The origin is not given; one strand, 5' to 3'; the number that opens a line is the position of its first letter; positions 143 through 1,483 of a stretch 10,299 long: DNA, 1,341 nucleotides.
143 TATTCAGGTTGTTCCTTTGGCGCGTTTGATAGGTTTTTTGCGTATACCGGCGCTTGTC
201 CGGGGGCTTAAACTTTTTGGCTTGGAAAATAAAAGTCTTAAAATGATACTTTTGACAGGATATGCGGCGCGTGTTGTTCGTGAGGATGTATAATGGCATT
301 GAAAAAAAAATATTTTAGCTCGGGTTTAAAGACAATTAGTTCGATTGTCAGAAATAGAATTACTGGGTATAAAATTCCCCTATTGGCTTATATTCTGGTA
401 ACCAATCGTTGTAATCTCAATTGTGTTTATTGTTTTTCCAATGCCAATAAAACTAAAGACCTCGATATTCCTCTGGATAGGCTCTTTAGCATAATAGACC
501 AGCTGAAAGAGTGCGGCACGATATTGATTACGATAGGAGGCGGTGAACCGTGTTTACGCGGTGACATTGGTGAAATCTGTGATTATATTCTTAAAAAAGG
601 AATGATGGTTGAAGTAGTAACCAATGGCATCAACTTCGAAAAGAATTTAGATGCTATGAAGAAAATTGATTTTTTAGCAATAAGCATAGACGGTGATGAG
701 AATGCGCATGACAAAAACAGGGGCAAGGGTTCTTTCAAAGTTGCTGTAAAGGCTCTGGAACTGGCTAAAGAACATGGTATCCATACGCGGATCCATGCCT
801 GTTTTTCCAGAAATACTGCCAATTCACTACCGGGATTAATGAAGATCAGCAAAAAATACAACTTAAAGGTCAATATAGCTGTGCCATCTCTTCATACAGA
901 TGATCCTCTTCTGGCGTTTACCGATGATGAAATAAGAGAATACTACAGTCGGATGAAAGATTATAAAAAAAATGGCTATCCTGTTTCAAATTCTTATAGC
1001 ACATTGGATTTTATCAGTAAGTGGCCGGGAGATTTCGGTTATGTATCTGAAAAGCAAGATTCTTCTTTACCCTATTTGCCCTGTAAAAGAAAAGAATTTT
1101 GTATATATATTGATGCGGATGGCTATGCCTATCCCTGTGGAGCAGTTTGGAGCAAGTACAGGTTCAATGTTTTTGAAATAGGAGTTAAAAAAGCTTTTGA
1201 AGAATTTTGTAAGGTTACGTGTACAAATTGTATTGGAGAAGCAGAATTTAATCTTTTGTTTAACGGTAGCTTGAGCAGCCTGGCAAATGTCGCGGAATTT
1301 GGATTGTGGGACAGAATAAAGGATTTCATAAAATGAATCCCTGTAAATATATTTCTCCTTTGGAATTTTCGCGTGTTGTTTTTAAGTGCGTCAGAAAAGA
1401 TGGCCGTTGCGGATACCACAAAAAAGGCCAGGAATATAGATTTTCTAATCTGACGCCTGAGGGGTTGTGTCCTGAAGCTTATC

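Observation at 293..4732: Translationally coupled cassette: SPASM-like rSAM, two di-domain Cys-motif proteins, B12-rSAM, SDR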

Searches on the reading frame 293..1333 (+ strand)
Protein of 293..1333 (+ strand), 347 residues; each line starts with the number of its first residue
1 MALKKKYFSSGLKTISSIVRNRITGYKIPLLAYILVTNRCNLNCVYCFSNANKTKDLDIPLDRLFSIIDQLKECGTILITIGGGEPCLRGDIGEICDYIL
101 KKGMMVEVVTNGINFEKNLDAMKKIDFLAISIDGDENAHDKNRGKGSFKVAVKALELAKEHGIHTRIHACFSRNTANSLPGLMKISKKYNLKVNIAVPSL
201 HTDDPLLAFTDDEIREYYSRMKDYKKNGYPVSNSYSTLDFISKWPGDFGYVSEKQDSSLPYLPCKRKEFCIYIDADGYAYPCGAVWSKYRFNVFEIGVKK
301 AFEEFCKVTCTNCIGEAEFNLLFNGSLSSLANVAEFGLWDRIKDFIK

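Call 3: search_protein_families(library=pfam, proteins=[window:293-1333:+], max_evalue=0.01)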
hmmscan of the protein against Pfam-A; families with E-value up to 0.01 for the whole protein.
window:293-1333:+ (347 aa): 2 families
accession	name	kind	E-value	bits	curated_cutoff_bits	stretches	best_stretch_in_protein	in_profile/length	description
PF04055.27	Radical_SAM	-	4.7e-25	89.1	29.5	1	34-165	1-145/166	Radical SAM superfamily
PF13353.11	Fer4_12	-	1.2e-05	26.1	22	1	35-142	10-123/137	4Fe-4S single cluster domain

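Call 4: search_protein_families(library=ncbifam, proteins=[window:293-1333:+], max_evalue=0.01)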
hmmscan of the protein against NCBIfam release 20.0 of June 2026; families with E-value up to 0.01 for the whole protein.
window:293-1333:+ (347 aa): 75 families (the best 25 are shown)
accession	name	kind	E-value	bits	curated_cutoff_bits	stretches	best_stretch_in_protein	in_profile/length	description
TIGR03961.1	rSAM_PTO1314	hypoth_equivalog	1.7e-25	90.1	306.05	1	23-244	16-237/332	PTO1314 family radical SAM protein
TIGR04051.1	rSAM_NirJ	equivalog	2e-25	89.5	515.45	1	37-189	9-166/354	heme d1 biosynthesis radical SAM protein NirJ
TIGR04546.1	rSAM_ahbC_deAc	equivalog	1.3e-24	86.7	650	1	35-190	44-204/390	12,18-didecarboxysiroheme deacetylase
TIGR03962.1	mycofact_rSAM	equivalog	1.4e-24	86.9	265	1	26-195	8-182/339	mycofactocin radical SAM maturase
NF045574.1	sacti_mat_StsB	exception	6.4e-24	84.6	625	1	32-185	98-255/466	StsB family radical SAM/SPASM domain sactipeptide maturase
TIGR04250.1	SCM_rSAM_ScmE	equivalog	4.2e-23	81.8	400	1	34-184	7-163/358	SynChlorMet cassette radical SAM/SPASM protein ScmE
TIGR04133.1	rSAM_w_lipo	hypoth_equivalog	5.9e-22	78.1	425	1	11-246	6-252/350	TIGR04133 family radical SAM/SPASM protein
TIGR03470.1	HpnH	equivalog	3.2e-21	75.7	225.05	1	15-188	12-189/318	adenosyl-hopene transferase HpnH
TIGR04103.1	rSAM_nif11_3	equivalog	3.2e-20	72.1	725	1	35-184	10-163/412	nif11-class peptide radical SAM maturase 3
NF049973.1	radical_Rv1681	equivalog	3.9e-20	72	380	1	37-187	78-235/326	Rv1681 family radical SAM protein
TIGR04053.2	TIGR04053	equivalog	5e-20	72.1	395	1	28-193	6-180/366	TIGR04053 family radical SAM/SPASM domain-containing protein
TIGR04317.1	W_rSAM_matur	equivalog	5.7e-20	71.7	380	1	33-304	7-275/349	tungsten cofactor oxidoreductase radical SAM maturase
NF050035.1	rSAM_WgK_link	exception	9.6e-20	70.9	650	1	26-186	5-171/367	radical SAM/SPASM peptide maturase WgkB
TIGR04545.1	rSAM_ahbD_hemeb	equivalog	2.5e-19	69.9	500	1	36-188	6-164/339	heme b synthase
TIGR02668.1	moaA_archaeal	equivalog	8e-19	67.7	325.25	1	34-193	14-181/303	GTP 3',8-cyclase MoaA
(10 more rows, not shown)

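Call 59: search_solved_structures(query=window:293-1333:+, max_evalue=0.001, show_alignments=0)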
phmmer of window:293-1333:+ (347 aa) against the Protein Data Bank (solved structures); distinct sequences matched with E-value up to 0.001: 16.
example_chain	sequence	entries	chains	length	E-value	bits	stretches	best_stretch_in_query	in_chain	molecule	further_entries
6efn_A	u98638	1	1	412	1.2e-13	54.1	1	26-176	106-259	Sporulation killing factor maturation protein SkfB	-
7tol_A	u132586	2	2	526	2.5e-13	53.1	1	29-165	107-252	glycerol dibiphytanyl glycerol tetraether - macrocyclic archaeol synthase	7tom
7vob_C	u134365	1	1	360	5.5e-09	38.8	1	33-187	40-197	Cytosylglucuronate decarboxylase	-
7voc_C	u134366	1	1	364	5.6e-09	38.7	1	33-187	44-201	Cytosylglucuronate decarboxylase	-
6c8v_A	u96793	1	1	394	4.1e-08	35.9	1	30-192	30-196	Coenzyme PQQ synthesis protein E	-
7n7i_A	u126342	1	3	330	7.8e-08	35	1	21-157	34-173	Viperin-like enzyme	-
6b4c_A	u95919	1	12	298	1.3e-07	34.3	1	26-157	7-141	Viperin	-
9dgw_A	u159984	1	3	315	2.4e-07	33.4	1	28-157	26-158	Radical SAM core domain-containing protein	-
9dfw_A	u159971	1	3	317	2.5e-07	33.3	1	28-157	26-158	Radical SAM core domain-containing protein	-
9dfn_A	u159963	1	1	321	3e-07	33.1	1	27-147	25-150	Radical SAM core domain-containing protein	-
8vpo_A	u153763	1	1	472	3e-07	33.1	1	22-192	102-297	Radical SAM core domain-containing protein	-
9dfu_A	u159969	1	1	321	7.2e-07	31.8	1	27-147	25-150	Radical SAM core domain-containing protein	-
5vsl_A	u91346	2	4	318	3.8e-05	26.2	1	32-147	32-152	Radical S-adenosyl methionine domain-containing protein 2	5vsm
6q2p_A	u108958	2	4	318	3.8e-05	26.2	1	32-147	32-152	Radical S-adenosyl methionine domain-containing protein 2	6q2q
7n7h_A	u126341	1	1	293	0.00014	24.3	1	29-147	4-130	VIPERIN-LIKE ENZYME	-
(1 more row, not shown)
